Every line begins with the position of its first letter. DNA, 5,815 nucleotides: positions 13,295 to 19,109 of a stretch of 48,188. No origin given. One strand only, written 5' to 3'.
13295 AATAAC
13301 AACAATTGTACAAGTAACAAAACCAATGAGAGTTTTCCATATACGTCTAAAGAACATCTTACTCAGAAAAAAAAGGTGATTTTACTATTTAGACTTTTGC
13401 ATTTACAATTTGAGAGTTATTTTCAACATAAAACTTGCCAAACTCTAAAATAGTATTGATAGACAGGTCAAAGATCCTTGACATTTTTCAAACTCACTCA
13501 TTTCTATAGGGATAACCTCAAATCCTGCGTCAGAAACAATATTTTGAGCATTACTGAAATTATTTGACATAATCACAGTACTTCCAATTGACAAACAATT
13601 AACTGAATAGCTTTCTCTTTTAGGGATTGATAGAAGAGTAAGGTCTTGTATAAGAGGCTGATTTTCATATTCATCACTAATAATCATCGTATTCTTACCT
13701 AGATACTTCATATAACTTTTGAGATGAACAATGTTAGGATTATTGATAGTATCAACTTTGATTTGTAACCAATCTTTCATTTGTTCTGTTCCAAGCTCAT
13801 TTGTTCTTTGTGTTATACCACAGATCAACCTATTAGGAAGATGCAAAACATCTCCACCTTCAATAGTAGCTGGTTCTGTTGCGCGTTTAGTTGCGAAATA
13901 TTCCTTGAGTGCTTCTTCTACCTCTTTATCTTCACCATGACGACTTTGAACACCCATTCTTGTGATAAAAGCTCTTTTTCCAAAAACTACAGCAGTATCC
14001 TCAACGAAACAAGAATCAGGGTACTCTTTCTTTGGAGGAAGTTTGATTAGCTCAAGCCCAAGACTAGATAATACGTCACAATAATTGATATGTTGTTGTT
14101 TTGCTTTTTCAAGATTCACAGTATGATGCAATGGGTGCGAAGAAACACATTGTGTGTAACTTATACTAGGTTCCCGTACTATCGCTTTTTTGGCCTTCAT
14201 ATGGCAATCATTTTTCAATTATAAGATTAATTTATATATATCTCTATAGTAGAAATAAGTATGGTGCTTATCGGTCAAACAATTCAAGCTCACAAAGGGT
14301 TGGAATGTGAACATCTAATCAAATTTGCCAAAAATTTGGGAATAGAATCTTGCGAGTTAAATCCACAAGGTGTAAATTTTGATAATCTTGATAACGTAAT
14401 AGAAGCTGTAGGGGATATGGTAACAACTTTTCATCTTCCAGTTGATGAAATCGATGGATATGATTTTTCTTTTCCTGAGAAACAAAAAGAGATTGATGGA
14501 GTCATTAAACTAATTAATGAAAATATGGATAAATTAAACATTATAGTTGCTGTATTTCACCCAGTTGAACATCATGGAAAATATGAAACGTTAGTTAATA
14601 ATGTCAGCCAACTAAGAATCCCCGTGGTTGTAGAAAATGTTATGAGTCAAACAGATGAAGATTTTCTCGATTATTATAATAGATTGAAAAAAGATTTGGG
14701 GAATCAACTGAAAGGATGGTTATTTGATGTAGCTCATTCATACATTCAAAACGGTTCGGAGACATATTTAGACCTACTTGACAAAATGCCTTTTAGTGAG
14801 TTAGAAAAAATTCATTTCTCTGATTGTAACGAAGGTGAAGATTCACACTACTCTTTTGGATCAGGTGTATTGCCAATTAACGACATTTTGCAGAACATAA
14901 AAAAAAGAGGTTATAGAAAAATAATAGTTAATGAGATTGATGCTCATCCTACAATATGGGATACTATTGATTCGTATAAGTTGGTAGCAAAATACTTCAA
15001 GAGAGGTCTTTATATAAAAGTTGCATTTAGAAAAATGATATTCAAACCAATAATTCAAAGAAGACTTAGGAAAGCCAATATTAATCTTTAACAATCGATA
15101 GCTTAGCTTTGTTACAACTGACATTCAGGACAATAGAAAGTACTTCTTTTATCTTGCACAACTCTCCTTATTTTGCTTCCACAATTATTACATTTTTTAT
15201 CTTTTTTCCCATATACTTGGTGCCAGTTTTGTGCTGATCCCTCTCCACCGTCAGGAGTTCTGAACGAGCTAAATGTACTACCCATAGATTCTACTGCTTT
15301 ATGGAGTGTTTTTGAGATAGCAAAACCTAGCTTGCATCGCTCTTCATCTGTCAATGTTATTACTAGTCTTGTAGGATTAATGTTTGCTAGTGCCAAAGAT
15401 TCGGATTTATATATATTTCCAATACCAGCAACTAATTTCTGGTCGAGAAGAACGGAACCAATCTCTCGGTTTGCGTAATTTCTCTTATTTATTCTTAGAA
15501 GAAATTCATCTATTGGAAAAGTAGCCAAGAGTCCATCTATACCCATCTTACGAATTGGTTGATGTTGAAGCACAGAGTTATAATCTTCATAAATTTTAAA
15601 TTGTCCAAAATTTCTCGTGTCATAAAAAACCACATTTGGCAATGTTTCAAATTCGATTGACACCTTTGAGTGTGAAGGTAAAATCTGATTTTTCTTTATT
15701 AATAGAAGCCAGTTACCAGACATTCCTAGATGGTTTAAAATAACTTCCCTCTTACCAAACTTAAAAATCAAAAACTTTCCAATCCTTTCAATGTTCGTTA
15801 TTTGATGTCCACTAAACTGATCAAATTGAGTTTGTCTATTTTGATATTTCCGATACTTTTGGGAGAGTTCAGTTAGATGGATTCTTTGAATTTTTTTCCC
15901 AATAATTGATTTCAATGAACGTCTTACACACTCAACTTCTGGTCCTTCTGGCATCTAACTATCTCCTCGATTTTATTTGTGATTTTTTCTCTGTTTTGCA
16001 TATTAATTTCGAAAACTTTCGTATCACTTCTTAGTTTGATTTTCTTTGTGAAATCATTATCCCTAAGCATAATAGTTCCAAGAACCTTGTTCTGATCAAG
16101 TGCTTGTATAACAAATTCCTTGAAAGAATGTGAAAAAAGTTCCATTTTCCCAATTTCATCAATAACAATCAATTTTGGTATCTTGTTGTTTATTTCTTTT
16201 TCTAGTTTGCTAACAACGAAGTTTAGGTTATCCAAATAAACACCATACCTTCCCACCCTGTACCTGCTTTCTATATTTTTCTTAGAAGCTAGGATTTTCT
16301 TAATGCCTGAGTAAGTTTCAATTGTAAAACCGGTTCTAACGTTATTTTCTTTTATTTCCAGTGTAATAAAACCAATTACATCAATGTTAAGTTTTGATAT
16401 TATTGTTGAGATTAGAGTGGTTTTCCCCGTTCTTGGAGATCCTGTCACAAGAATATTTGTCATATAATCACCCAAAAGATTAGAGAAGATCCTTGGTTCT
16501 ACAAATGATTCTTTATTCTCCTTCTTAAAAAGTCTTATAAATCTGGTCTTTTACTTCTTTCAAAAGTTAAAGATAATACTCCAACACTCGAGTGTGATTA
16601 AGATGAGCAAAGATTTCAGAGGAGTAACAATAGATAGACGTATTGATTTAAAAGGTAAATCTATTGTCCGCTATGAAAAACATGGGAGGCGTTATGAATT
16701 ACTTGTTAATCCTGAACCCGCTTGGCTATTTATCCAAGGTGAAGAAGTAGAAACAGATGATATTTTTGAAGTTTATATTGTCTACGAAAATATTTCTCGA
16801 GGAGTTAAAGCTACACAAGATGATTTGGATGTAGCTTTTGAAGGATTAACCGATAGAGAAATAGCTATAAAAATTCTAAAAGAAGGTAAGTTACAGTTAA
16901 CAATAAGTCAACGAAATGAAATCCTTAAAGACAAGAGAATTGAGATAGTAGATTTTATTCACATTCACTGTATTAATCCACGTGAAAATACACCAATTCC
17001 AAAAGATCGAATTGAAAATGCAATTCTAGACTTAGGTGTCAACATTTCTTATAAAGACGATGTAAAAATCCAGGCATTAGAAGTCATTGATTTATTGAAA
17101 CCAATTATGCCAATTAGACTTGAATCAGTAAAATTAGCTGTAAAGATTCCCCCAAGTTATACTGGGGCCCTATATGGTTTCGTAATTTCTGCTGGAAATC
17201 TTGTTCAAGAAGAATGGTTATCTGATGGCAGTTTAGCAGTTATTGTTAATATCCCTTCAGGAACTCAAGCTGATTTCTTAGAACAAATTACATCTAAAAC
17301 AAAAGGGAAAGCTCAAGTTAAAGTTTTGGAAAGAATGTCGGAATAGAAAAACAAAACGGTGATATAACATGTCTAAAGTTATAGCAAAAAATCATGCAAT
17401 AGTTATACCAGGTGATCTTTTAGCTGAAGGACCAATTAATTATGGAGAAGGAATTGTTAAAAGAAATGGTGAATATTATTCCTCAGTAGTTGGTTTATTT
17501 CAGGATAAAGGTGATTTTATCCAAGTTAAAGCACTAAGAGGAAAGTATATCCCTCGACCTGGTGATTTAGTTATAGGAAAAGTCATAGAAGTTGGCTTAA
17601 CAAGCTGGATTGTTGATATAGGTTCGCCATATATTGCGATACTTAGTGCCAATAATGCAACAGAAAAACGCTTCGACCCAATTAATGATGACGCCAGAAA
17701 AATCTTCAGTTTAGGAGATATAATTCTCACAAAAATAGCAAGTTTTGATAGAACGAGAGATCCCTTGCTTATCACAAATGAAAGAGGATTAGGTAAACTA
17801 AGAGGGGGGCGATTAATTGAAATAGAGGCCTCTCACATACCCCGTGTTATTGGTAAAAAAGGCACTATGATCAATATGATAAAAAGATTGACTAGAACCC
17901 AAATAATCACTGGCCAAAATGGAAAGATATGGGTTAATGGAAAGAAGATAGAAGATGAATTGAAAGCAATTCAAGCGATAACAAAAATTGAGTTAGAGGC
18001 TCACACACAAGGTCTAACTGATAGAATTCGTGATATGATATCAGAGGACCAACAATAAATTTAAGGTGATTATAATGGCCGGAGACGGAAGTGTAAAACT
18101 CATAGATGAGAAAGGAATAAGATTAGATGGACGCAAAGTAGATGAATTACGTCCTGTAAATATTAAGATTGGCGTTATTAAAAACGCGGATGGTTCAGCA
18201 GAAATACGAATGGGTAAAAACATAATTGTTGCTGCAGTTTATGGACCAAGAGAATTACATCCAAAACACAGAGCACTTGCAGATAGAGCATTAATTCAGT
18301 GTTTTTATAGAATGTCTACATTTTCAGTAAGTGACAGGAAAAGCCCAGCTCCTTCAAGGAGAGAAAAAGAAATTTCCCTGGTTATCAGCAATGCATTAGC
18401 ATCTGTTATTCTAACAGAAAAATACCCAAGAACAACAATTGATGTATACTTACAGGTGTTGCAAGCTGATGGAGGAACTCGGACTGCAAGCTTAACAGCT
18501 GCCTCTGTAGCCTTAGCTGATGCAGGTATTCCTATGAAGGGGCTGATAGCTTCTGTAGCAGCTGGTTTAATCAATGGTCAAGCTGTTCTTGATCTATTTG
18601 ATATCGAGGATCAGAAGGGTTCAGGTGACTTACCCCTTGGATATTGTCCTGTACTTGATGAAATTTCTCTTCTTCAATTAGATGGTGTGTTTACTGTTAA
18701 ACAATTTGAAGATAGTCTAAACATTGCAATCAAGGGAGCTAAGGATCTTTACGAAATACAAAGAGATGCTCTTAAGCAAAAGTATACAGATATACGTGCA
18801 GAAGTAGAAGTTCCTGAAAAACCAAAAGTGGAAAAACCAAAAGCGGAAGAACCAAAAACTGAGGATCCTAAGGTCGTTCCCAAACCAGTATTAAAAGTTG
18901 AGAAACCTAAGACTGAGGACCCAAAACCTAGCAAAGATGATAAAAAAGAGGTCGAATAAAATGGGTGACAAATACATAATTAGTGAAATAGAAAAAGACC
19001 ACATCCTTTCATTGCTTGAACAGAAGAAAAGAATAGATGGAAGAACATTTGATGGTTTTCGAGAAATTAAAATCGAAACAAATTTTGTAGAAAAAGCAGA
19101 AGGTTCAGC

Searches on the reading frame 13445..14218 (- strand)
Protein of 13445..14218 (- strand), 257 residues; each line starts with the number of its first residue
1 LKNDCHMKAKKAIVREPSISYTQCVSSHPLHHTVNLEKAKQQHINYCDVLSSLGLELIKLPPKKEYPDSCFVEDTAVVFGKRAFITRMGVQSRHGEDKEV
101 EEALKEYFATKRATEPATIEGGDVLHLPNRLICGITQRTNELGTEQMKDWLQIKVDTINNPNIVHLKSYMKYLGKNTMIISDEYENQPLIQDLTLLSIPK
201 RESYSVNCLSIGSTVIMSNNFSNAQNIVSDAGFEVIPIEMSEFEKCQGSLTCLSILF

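Call 33: search_protein_families(library=pfam, proteins=[window:13445-14218:-], max_evalue=0.0001)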
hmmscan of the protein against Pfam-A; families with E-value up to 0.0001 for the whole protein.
window:13445-14218:- (257 aa): 2 families
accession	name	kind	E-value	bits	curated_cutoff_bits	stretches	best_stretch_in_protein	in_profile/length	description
PF02274.22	ADI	-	1.2e-10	41.4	22.8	1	67-183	122-259/377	Arginine deiminase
PF19420.4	DDAH_eukar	-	4e-09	36.6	23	1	32-253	21-286/291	N,N dimethylarginine dimethylhydrolase, eukaryotic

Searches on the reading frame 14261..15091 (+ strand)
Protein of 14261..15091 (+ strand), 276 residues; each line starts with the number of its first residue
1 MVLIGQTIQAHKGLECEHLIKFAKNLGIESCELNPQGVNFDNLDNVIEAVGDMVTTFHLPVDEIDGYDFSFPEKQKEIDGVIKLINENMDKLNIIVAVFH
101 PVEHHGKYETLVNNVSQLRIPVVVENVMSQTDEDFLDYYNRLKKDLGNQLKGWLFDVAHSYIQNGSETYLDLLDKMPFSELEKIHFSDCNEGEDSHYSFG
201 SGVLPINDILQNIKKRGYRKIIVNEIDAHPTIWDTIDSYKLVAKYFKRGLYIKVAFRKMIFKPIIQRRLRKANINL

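Call 33: search_protein_families(library=pfam, proteins=[window:14261-15091:+], max_evalue=0.0001)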
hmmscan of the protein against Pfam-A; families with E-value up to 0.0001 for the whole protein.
window:14261-15091:+ (276 aa): 1 family
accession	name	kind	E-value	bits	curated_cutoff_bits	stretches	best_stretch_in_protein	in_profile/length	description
PF01261.30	AP_endonuc_2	-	2e-10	41.2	31.1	1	21-230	2-233/249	Xylose isomerase-like TIM barrel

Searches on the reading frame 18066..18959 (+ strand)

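Call 8: search_protein_families(library=pfam, proteins=[window:18066-18959:+], max_evalue=0.001)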
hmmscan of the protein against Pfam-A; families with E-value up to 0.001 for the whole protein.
window:18066-18959:+ (297 aa): 2 families
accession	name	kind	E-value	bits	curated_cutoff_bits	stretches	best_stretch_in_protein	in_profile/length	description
PF01138.27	RNase_PH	-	6.7e-37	127.2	25.5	1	27-156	1-130/130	3' exoribonuclease family, domain 1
PF03725.20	RNase_PH_C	-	3.6e-08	33.7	20.8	1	160-224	2-67/67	3' exoribonuclease family, domain 2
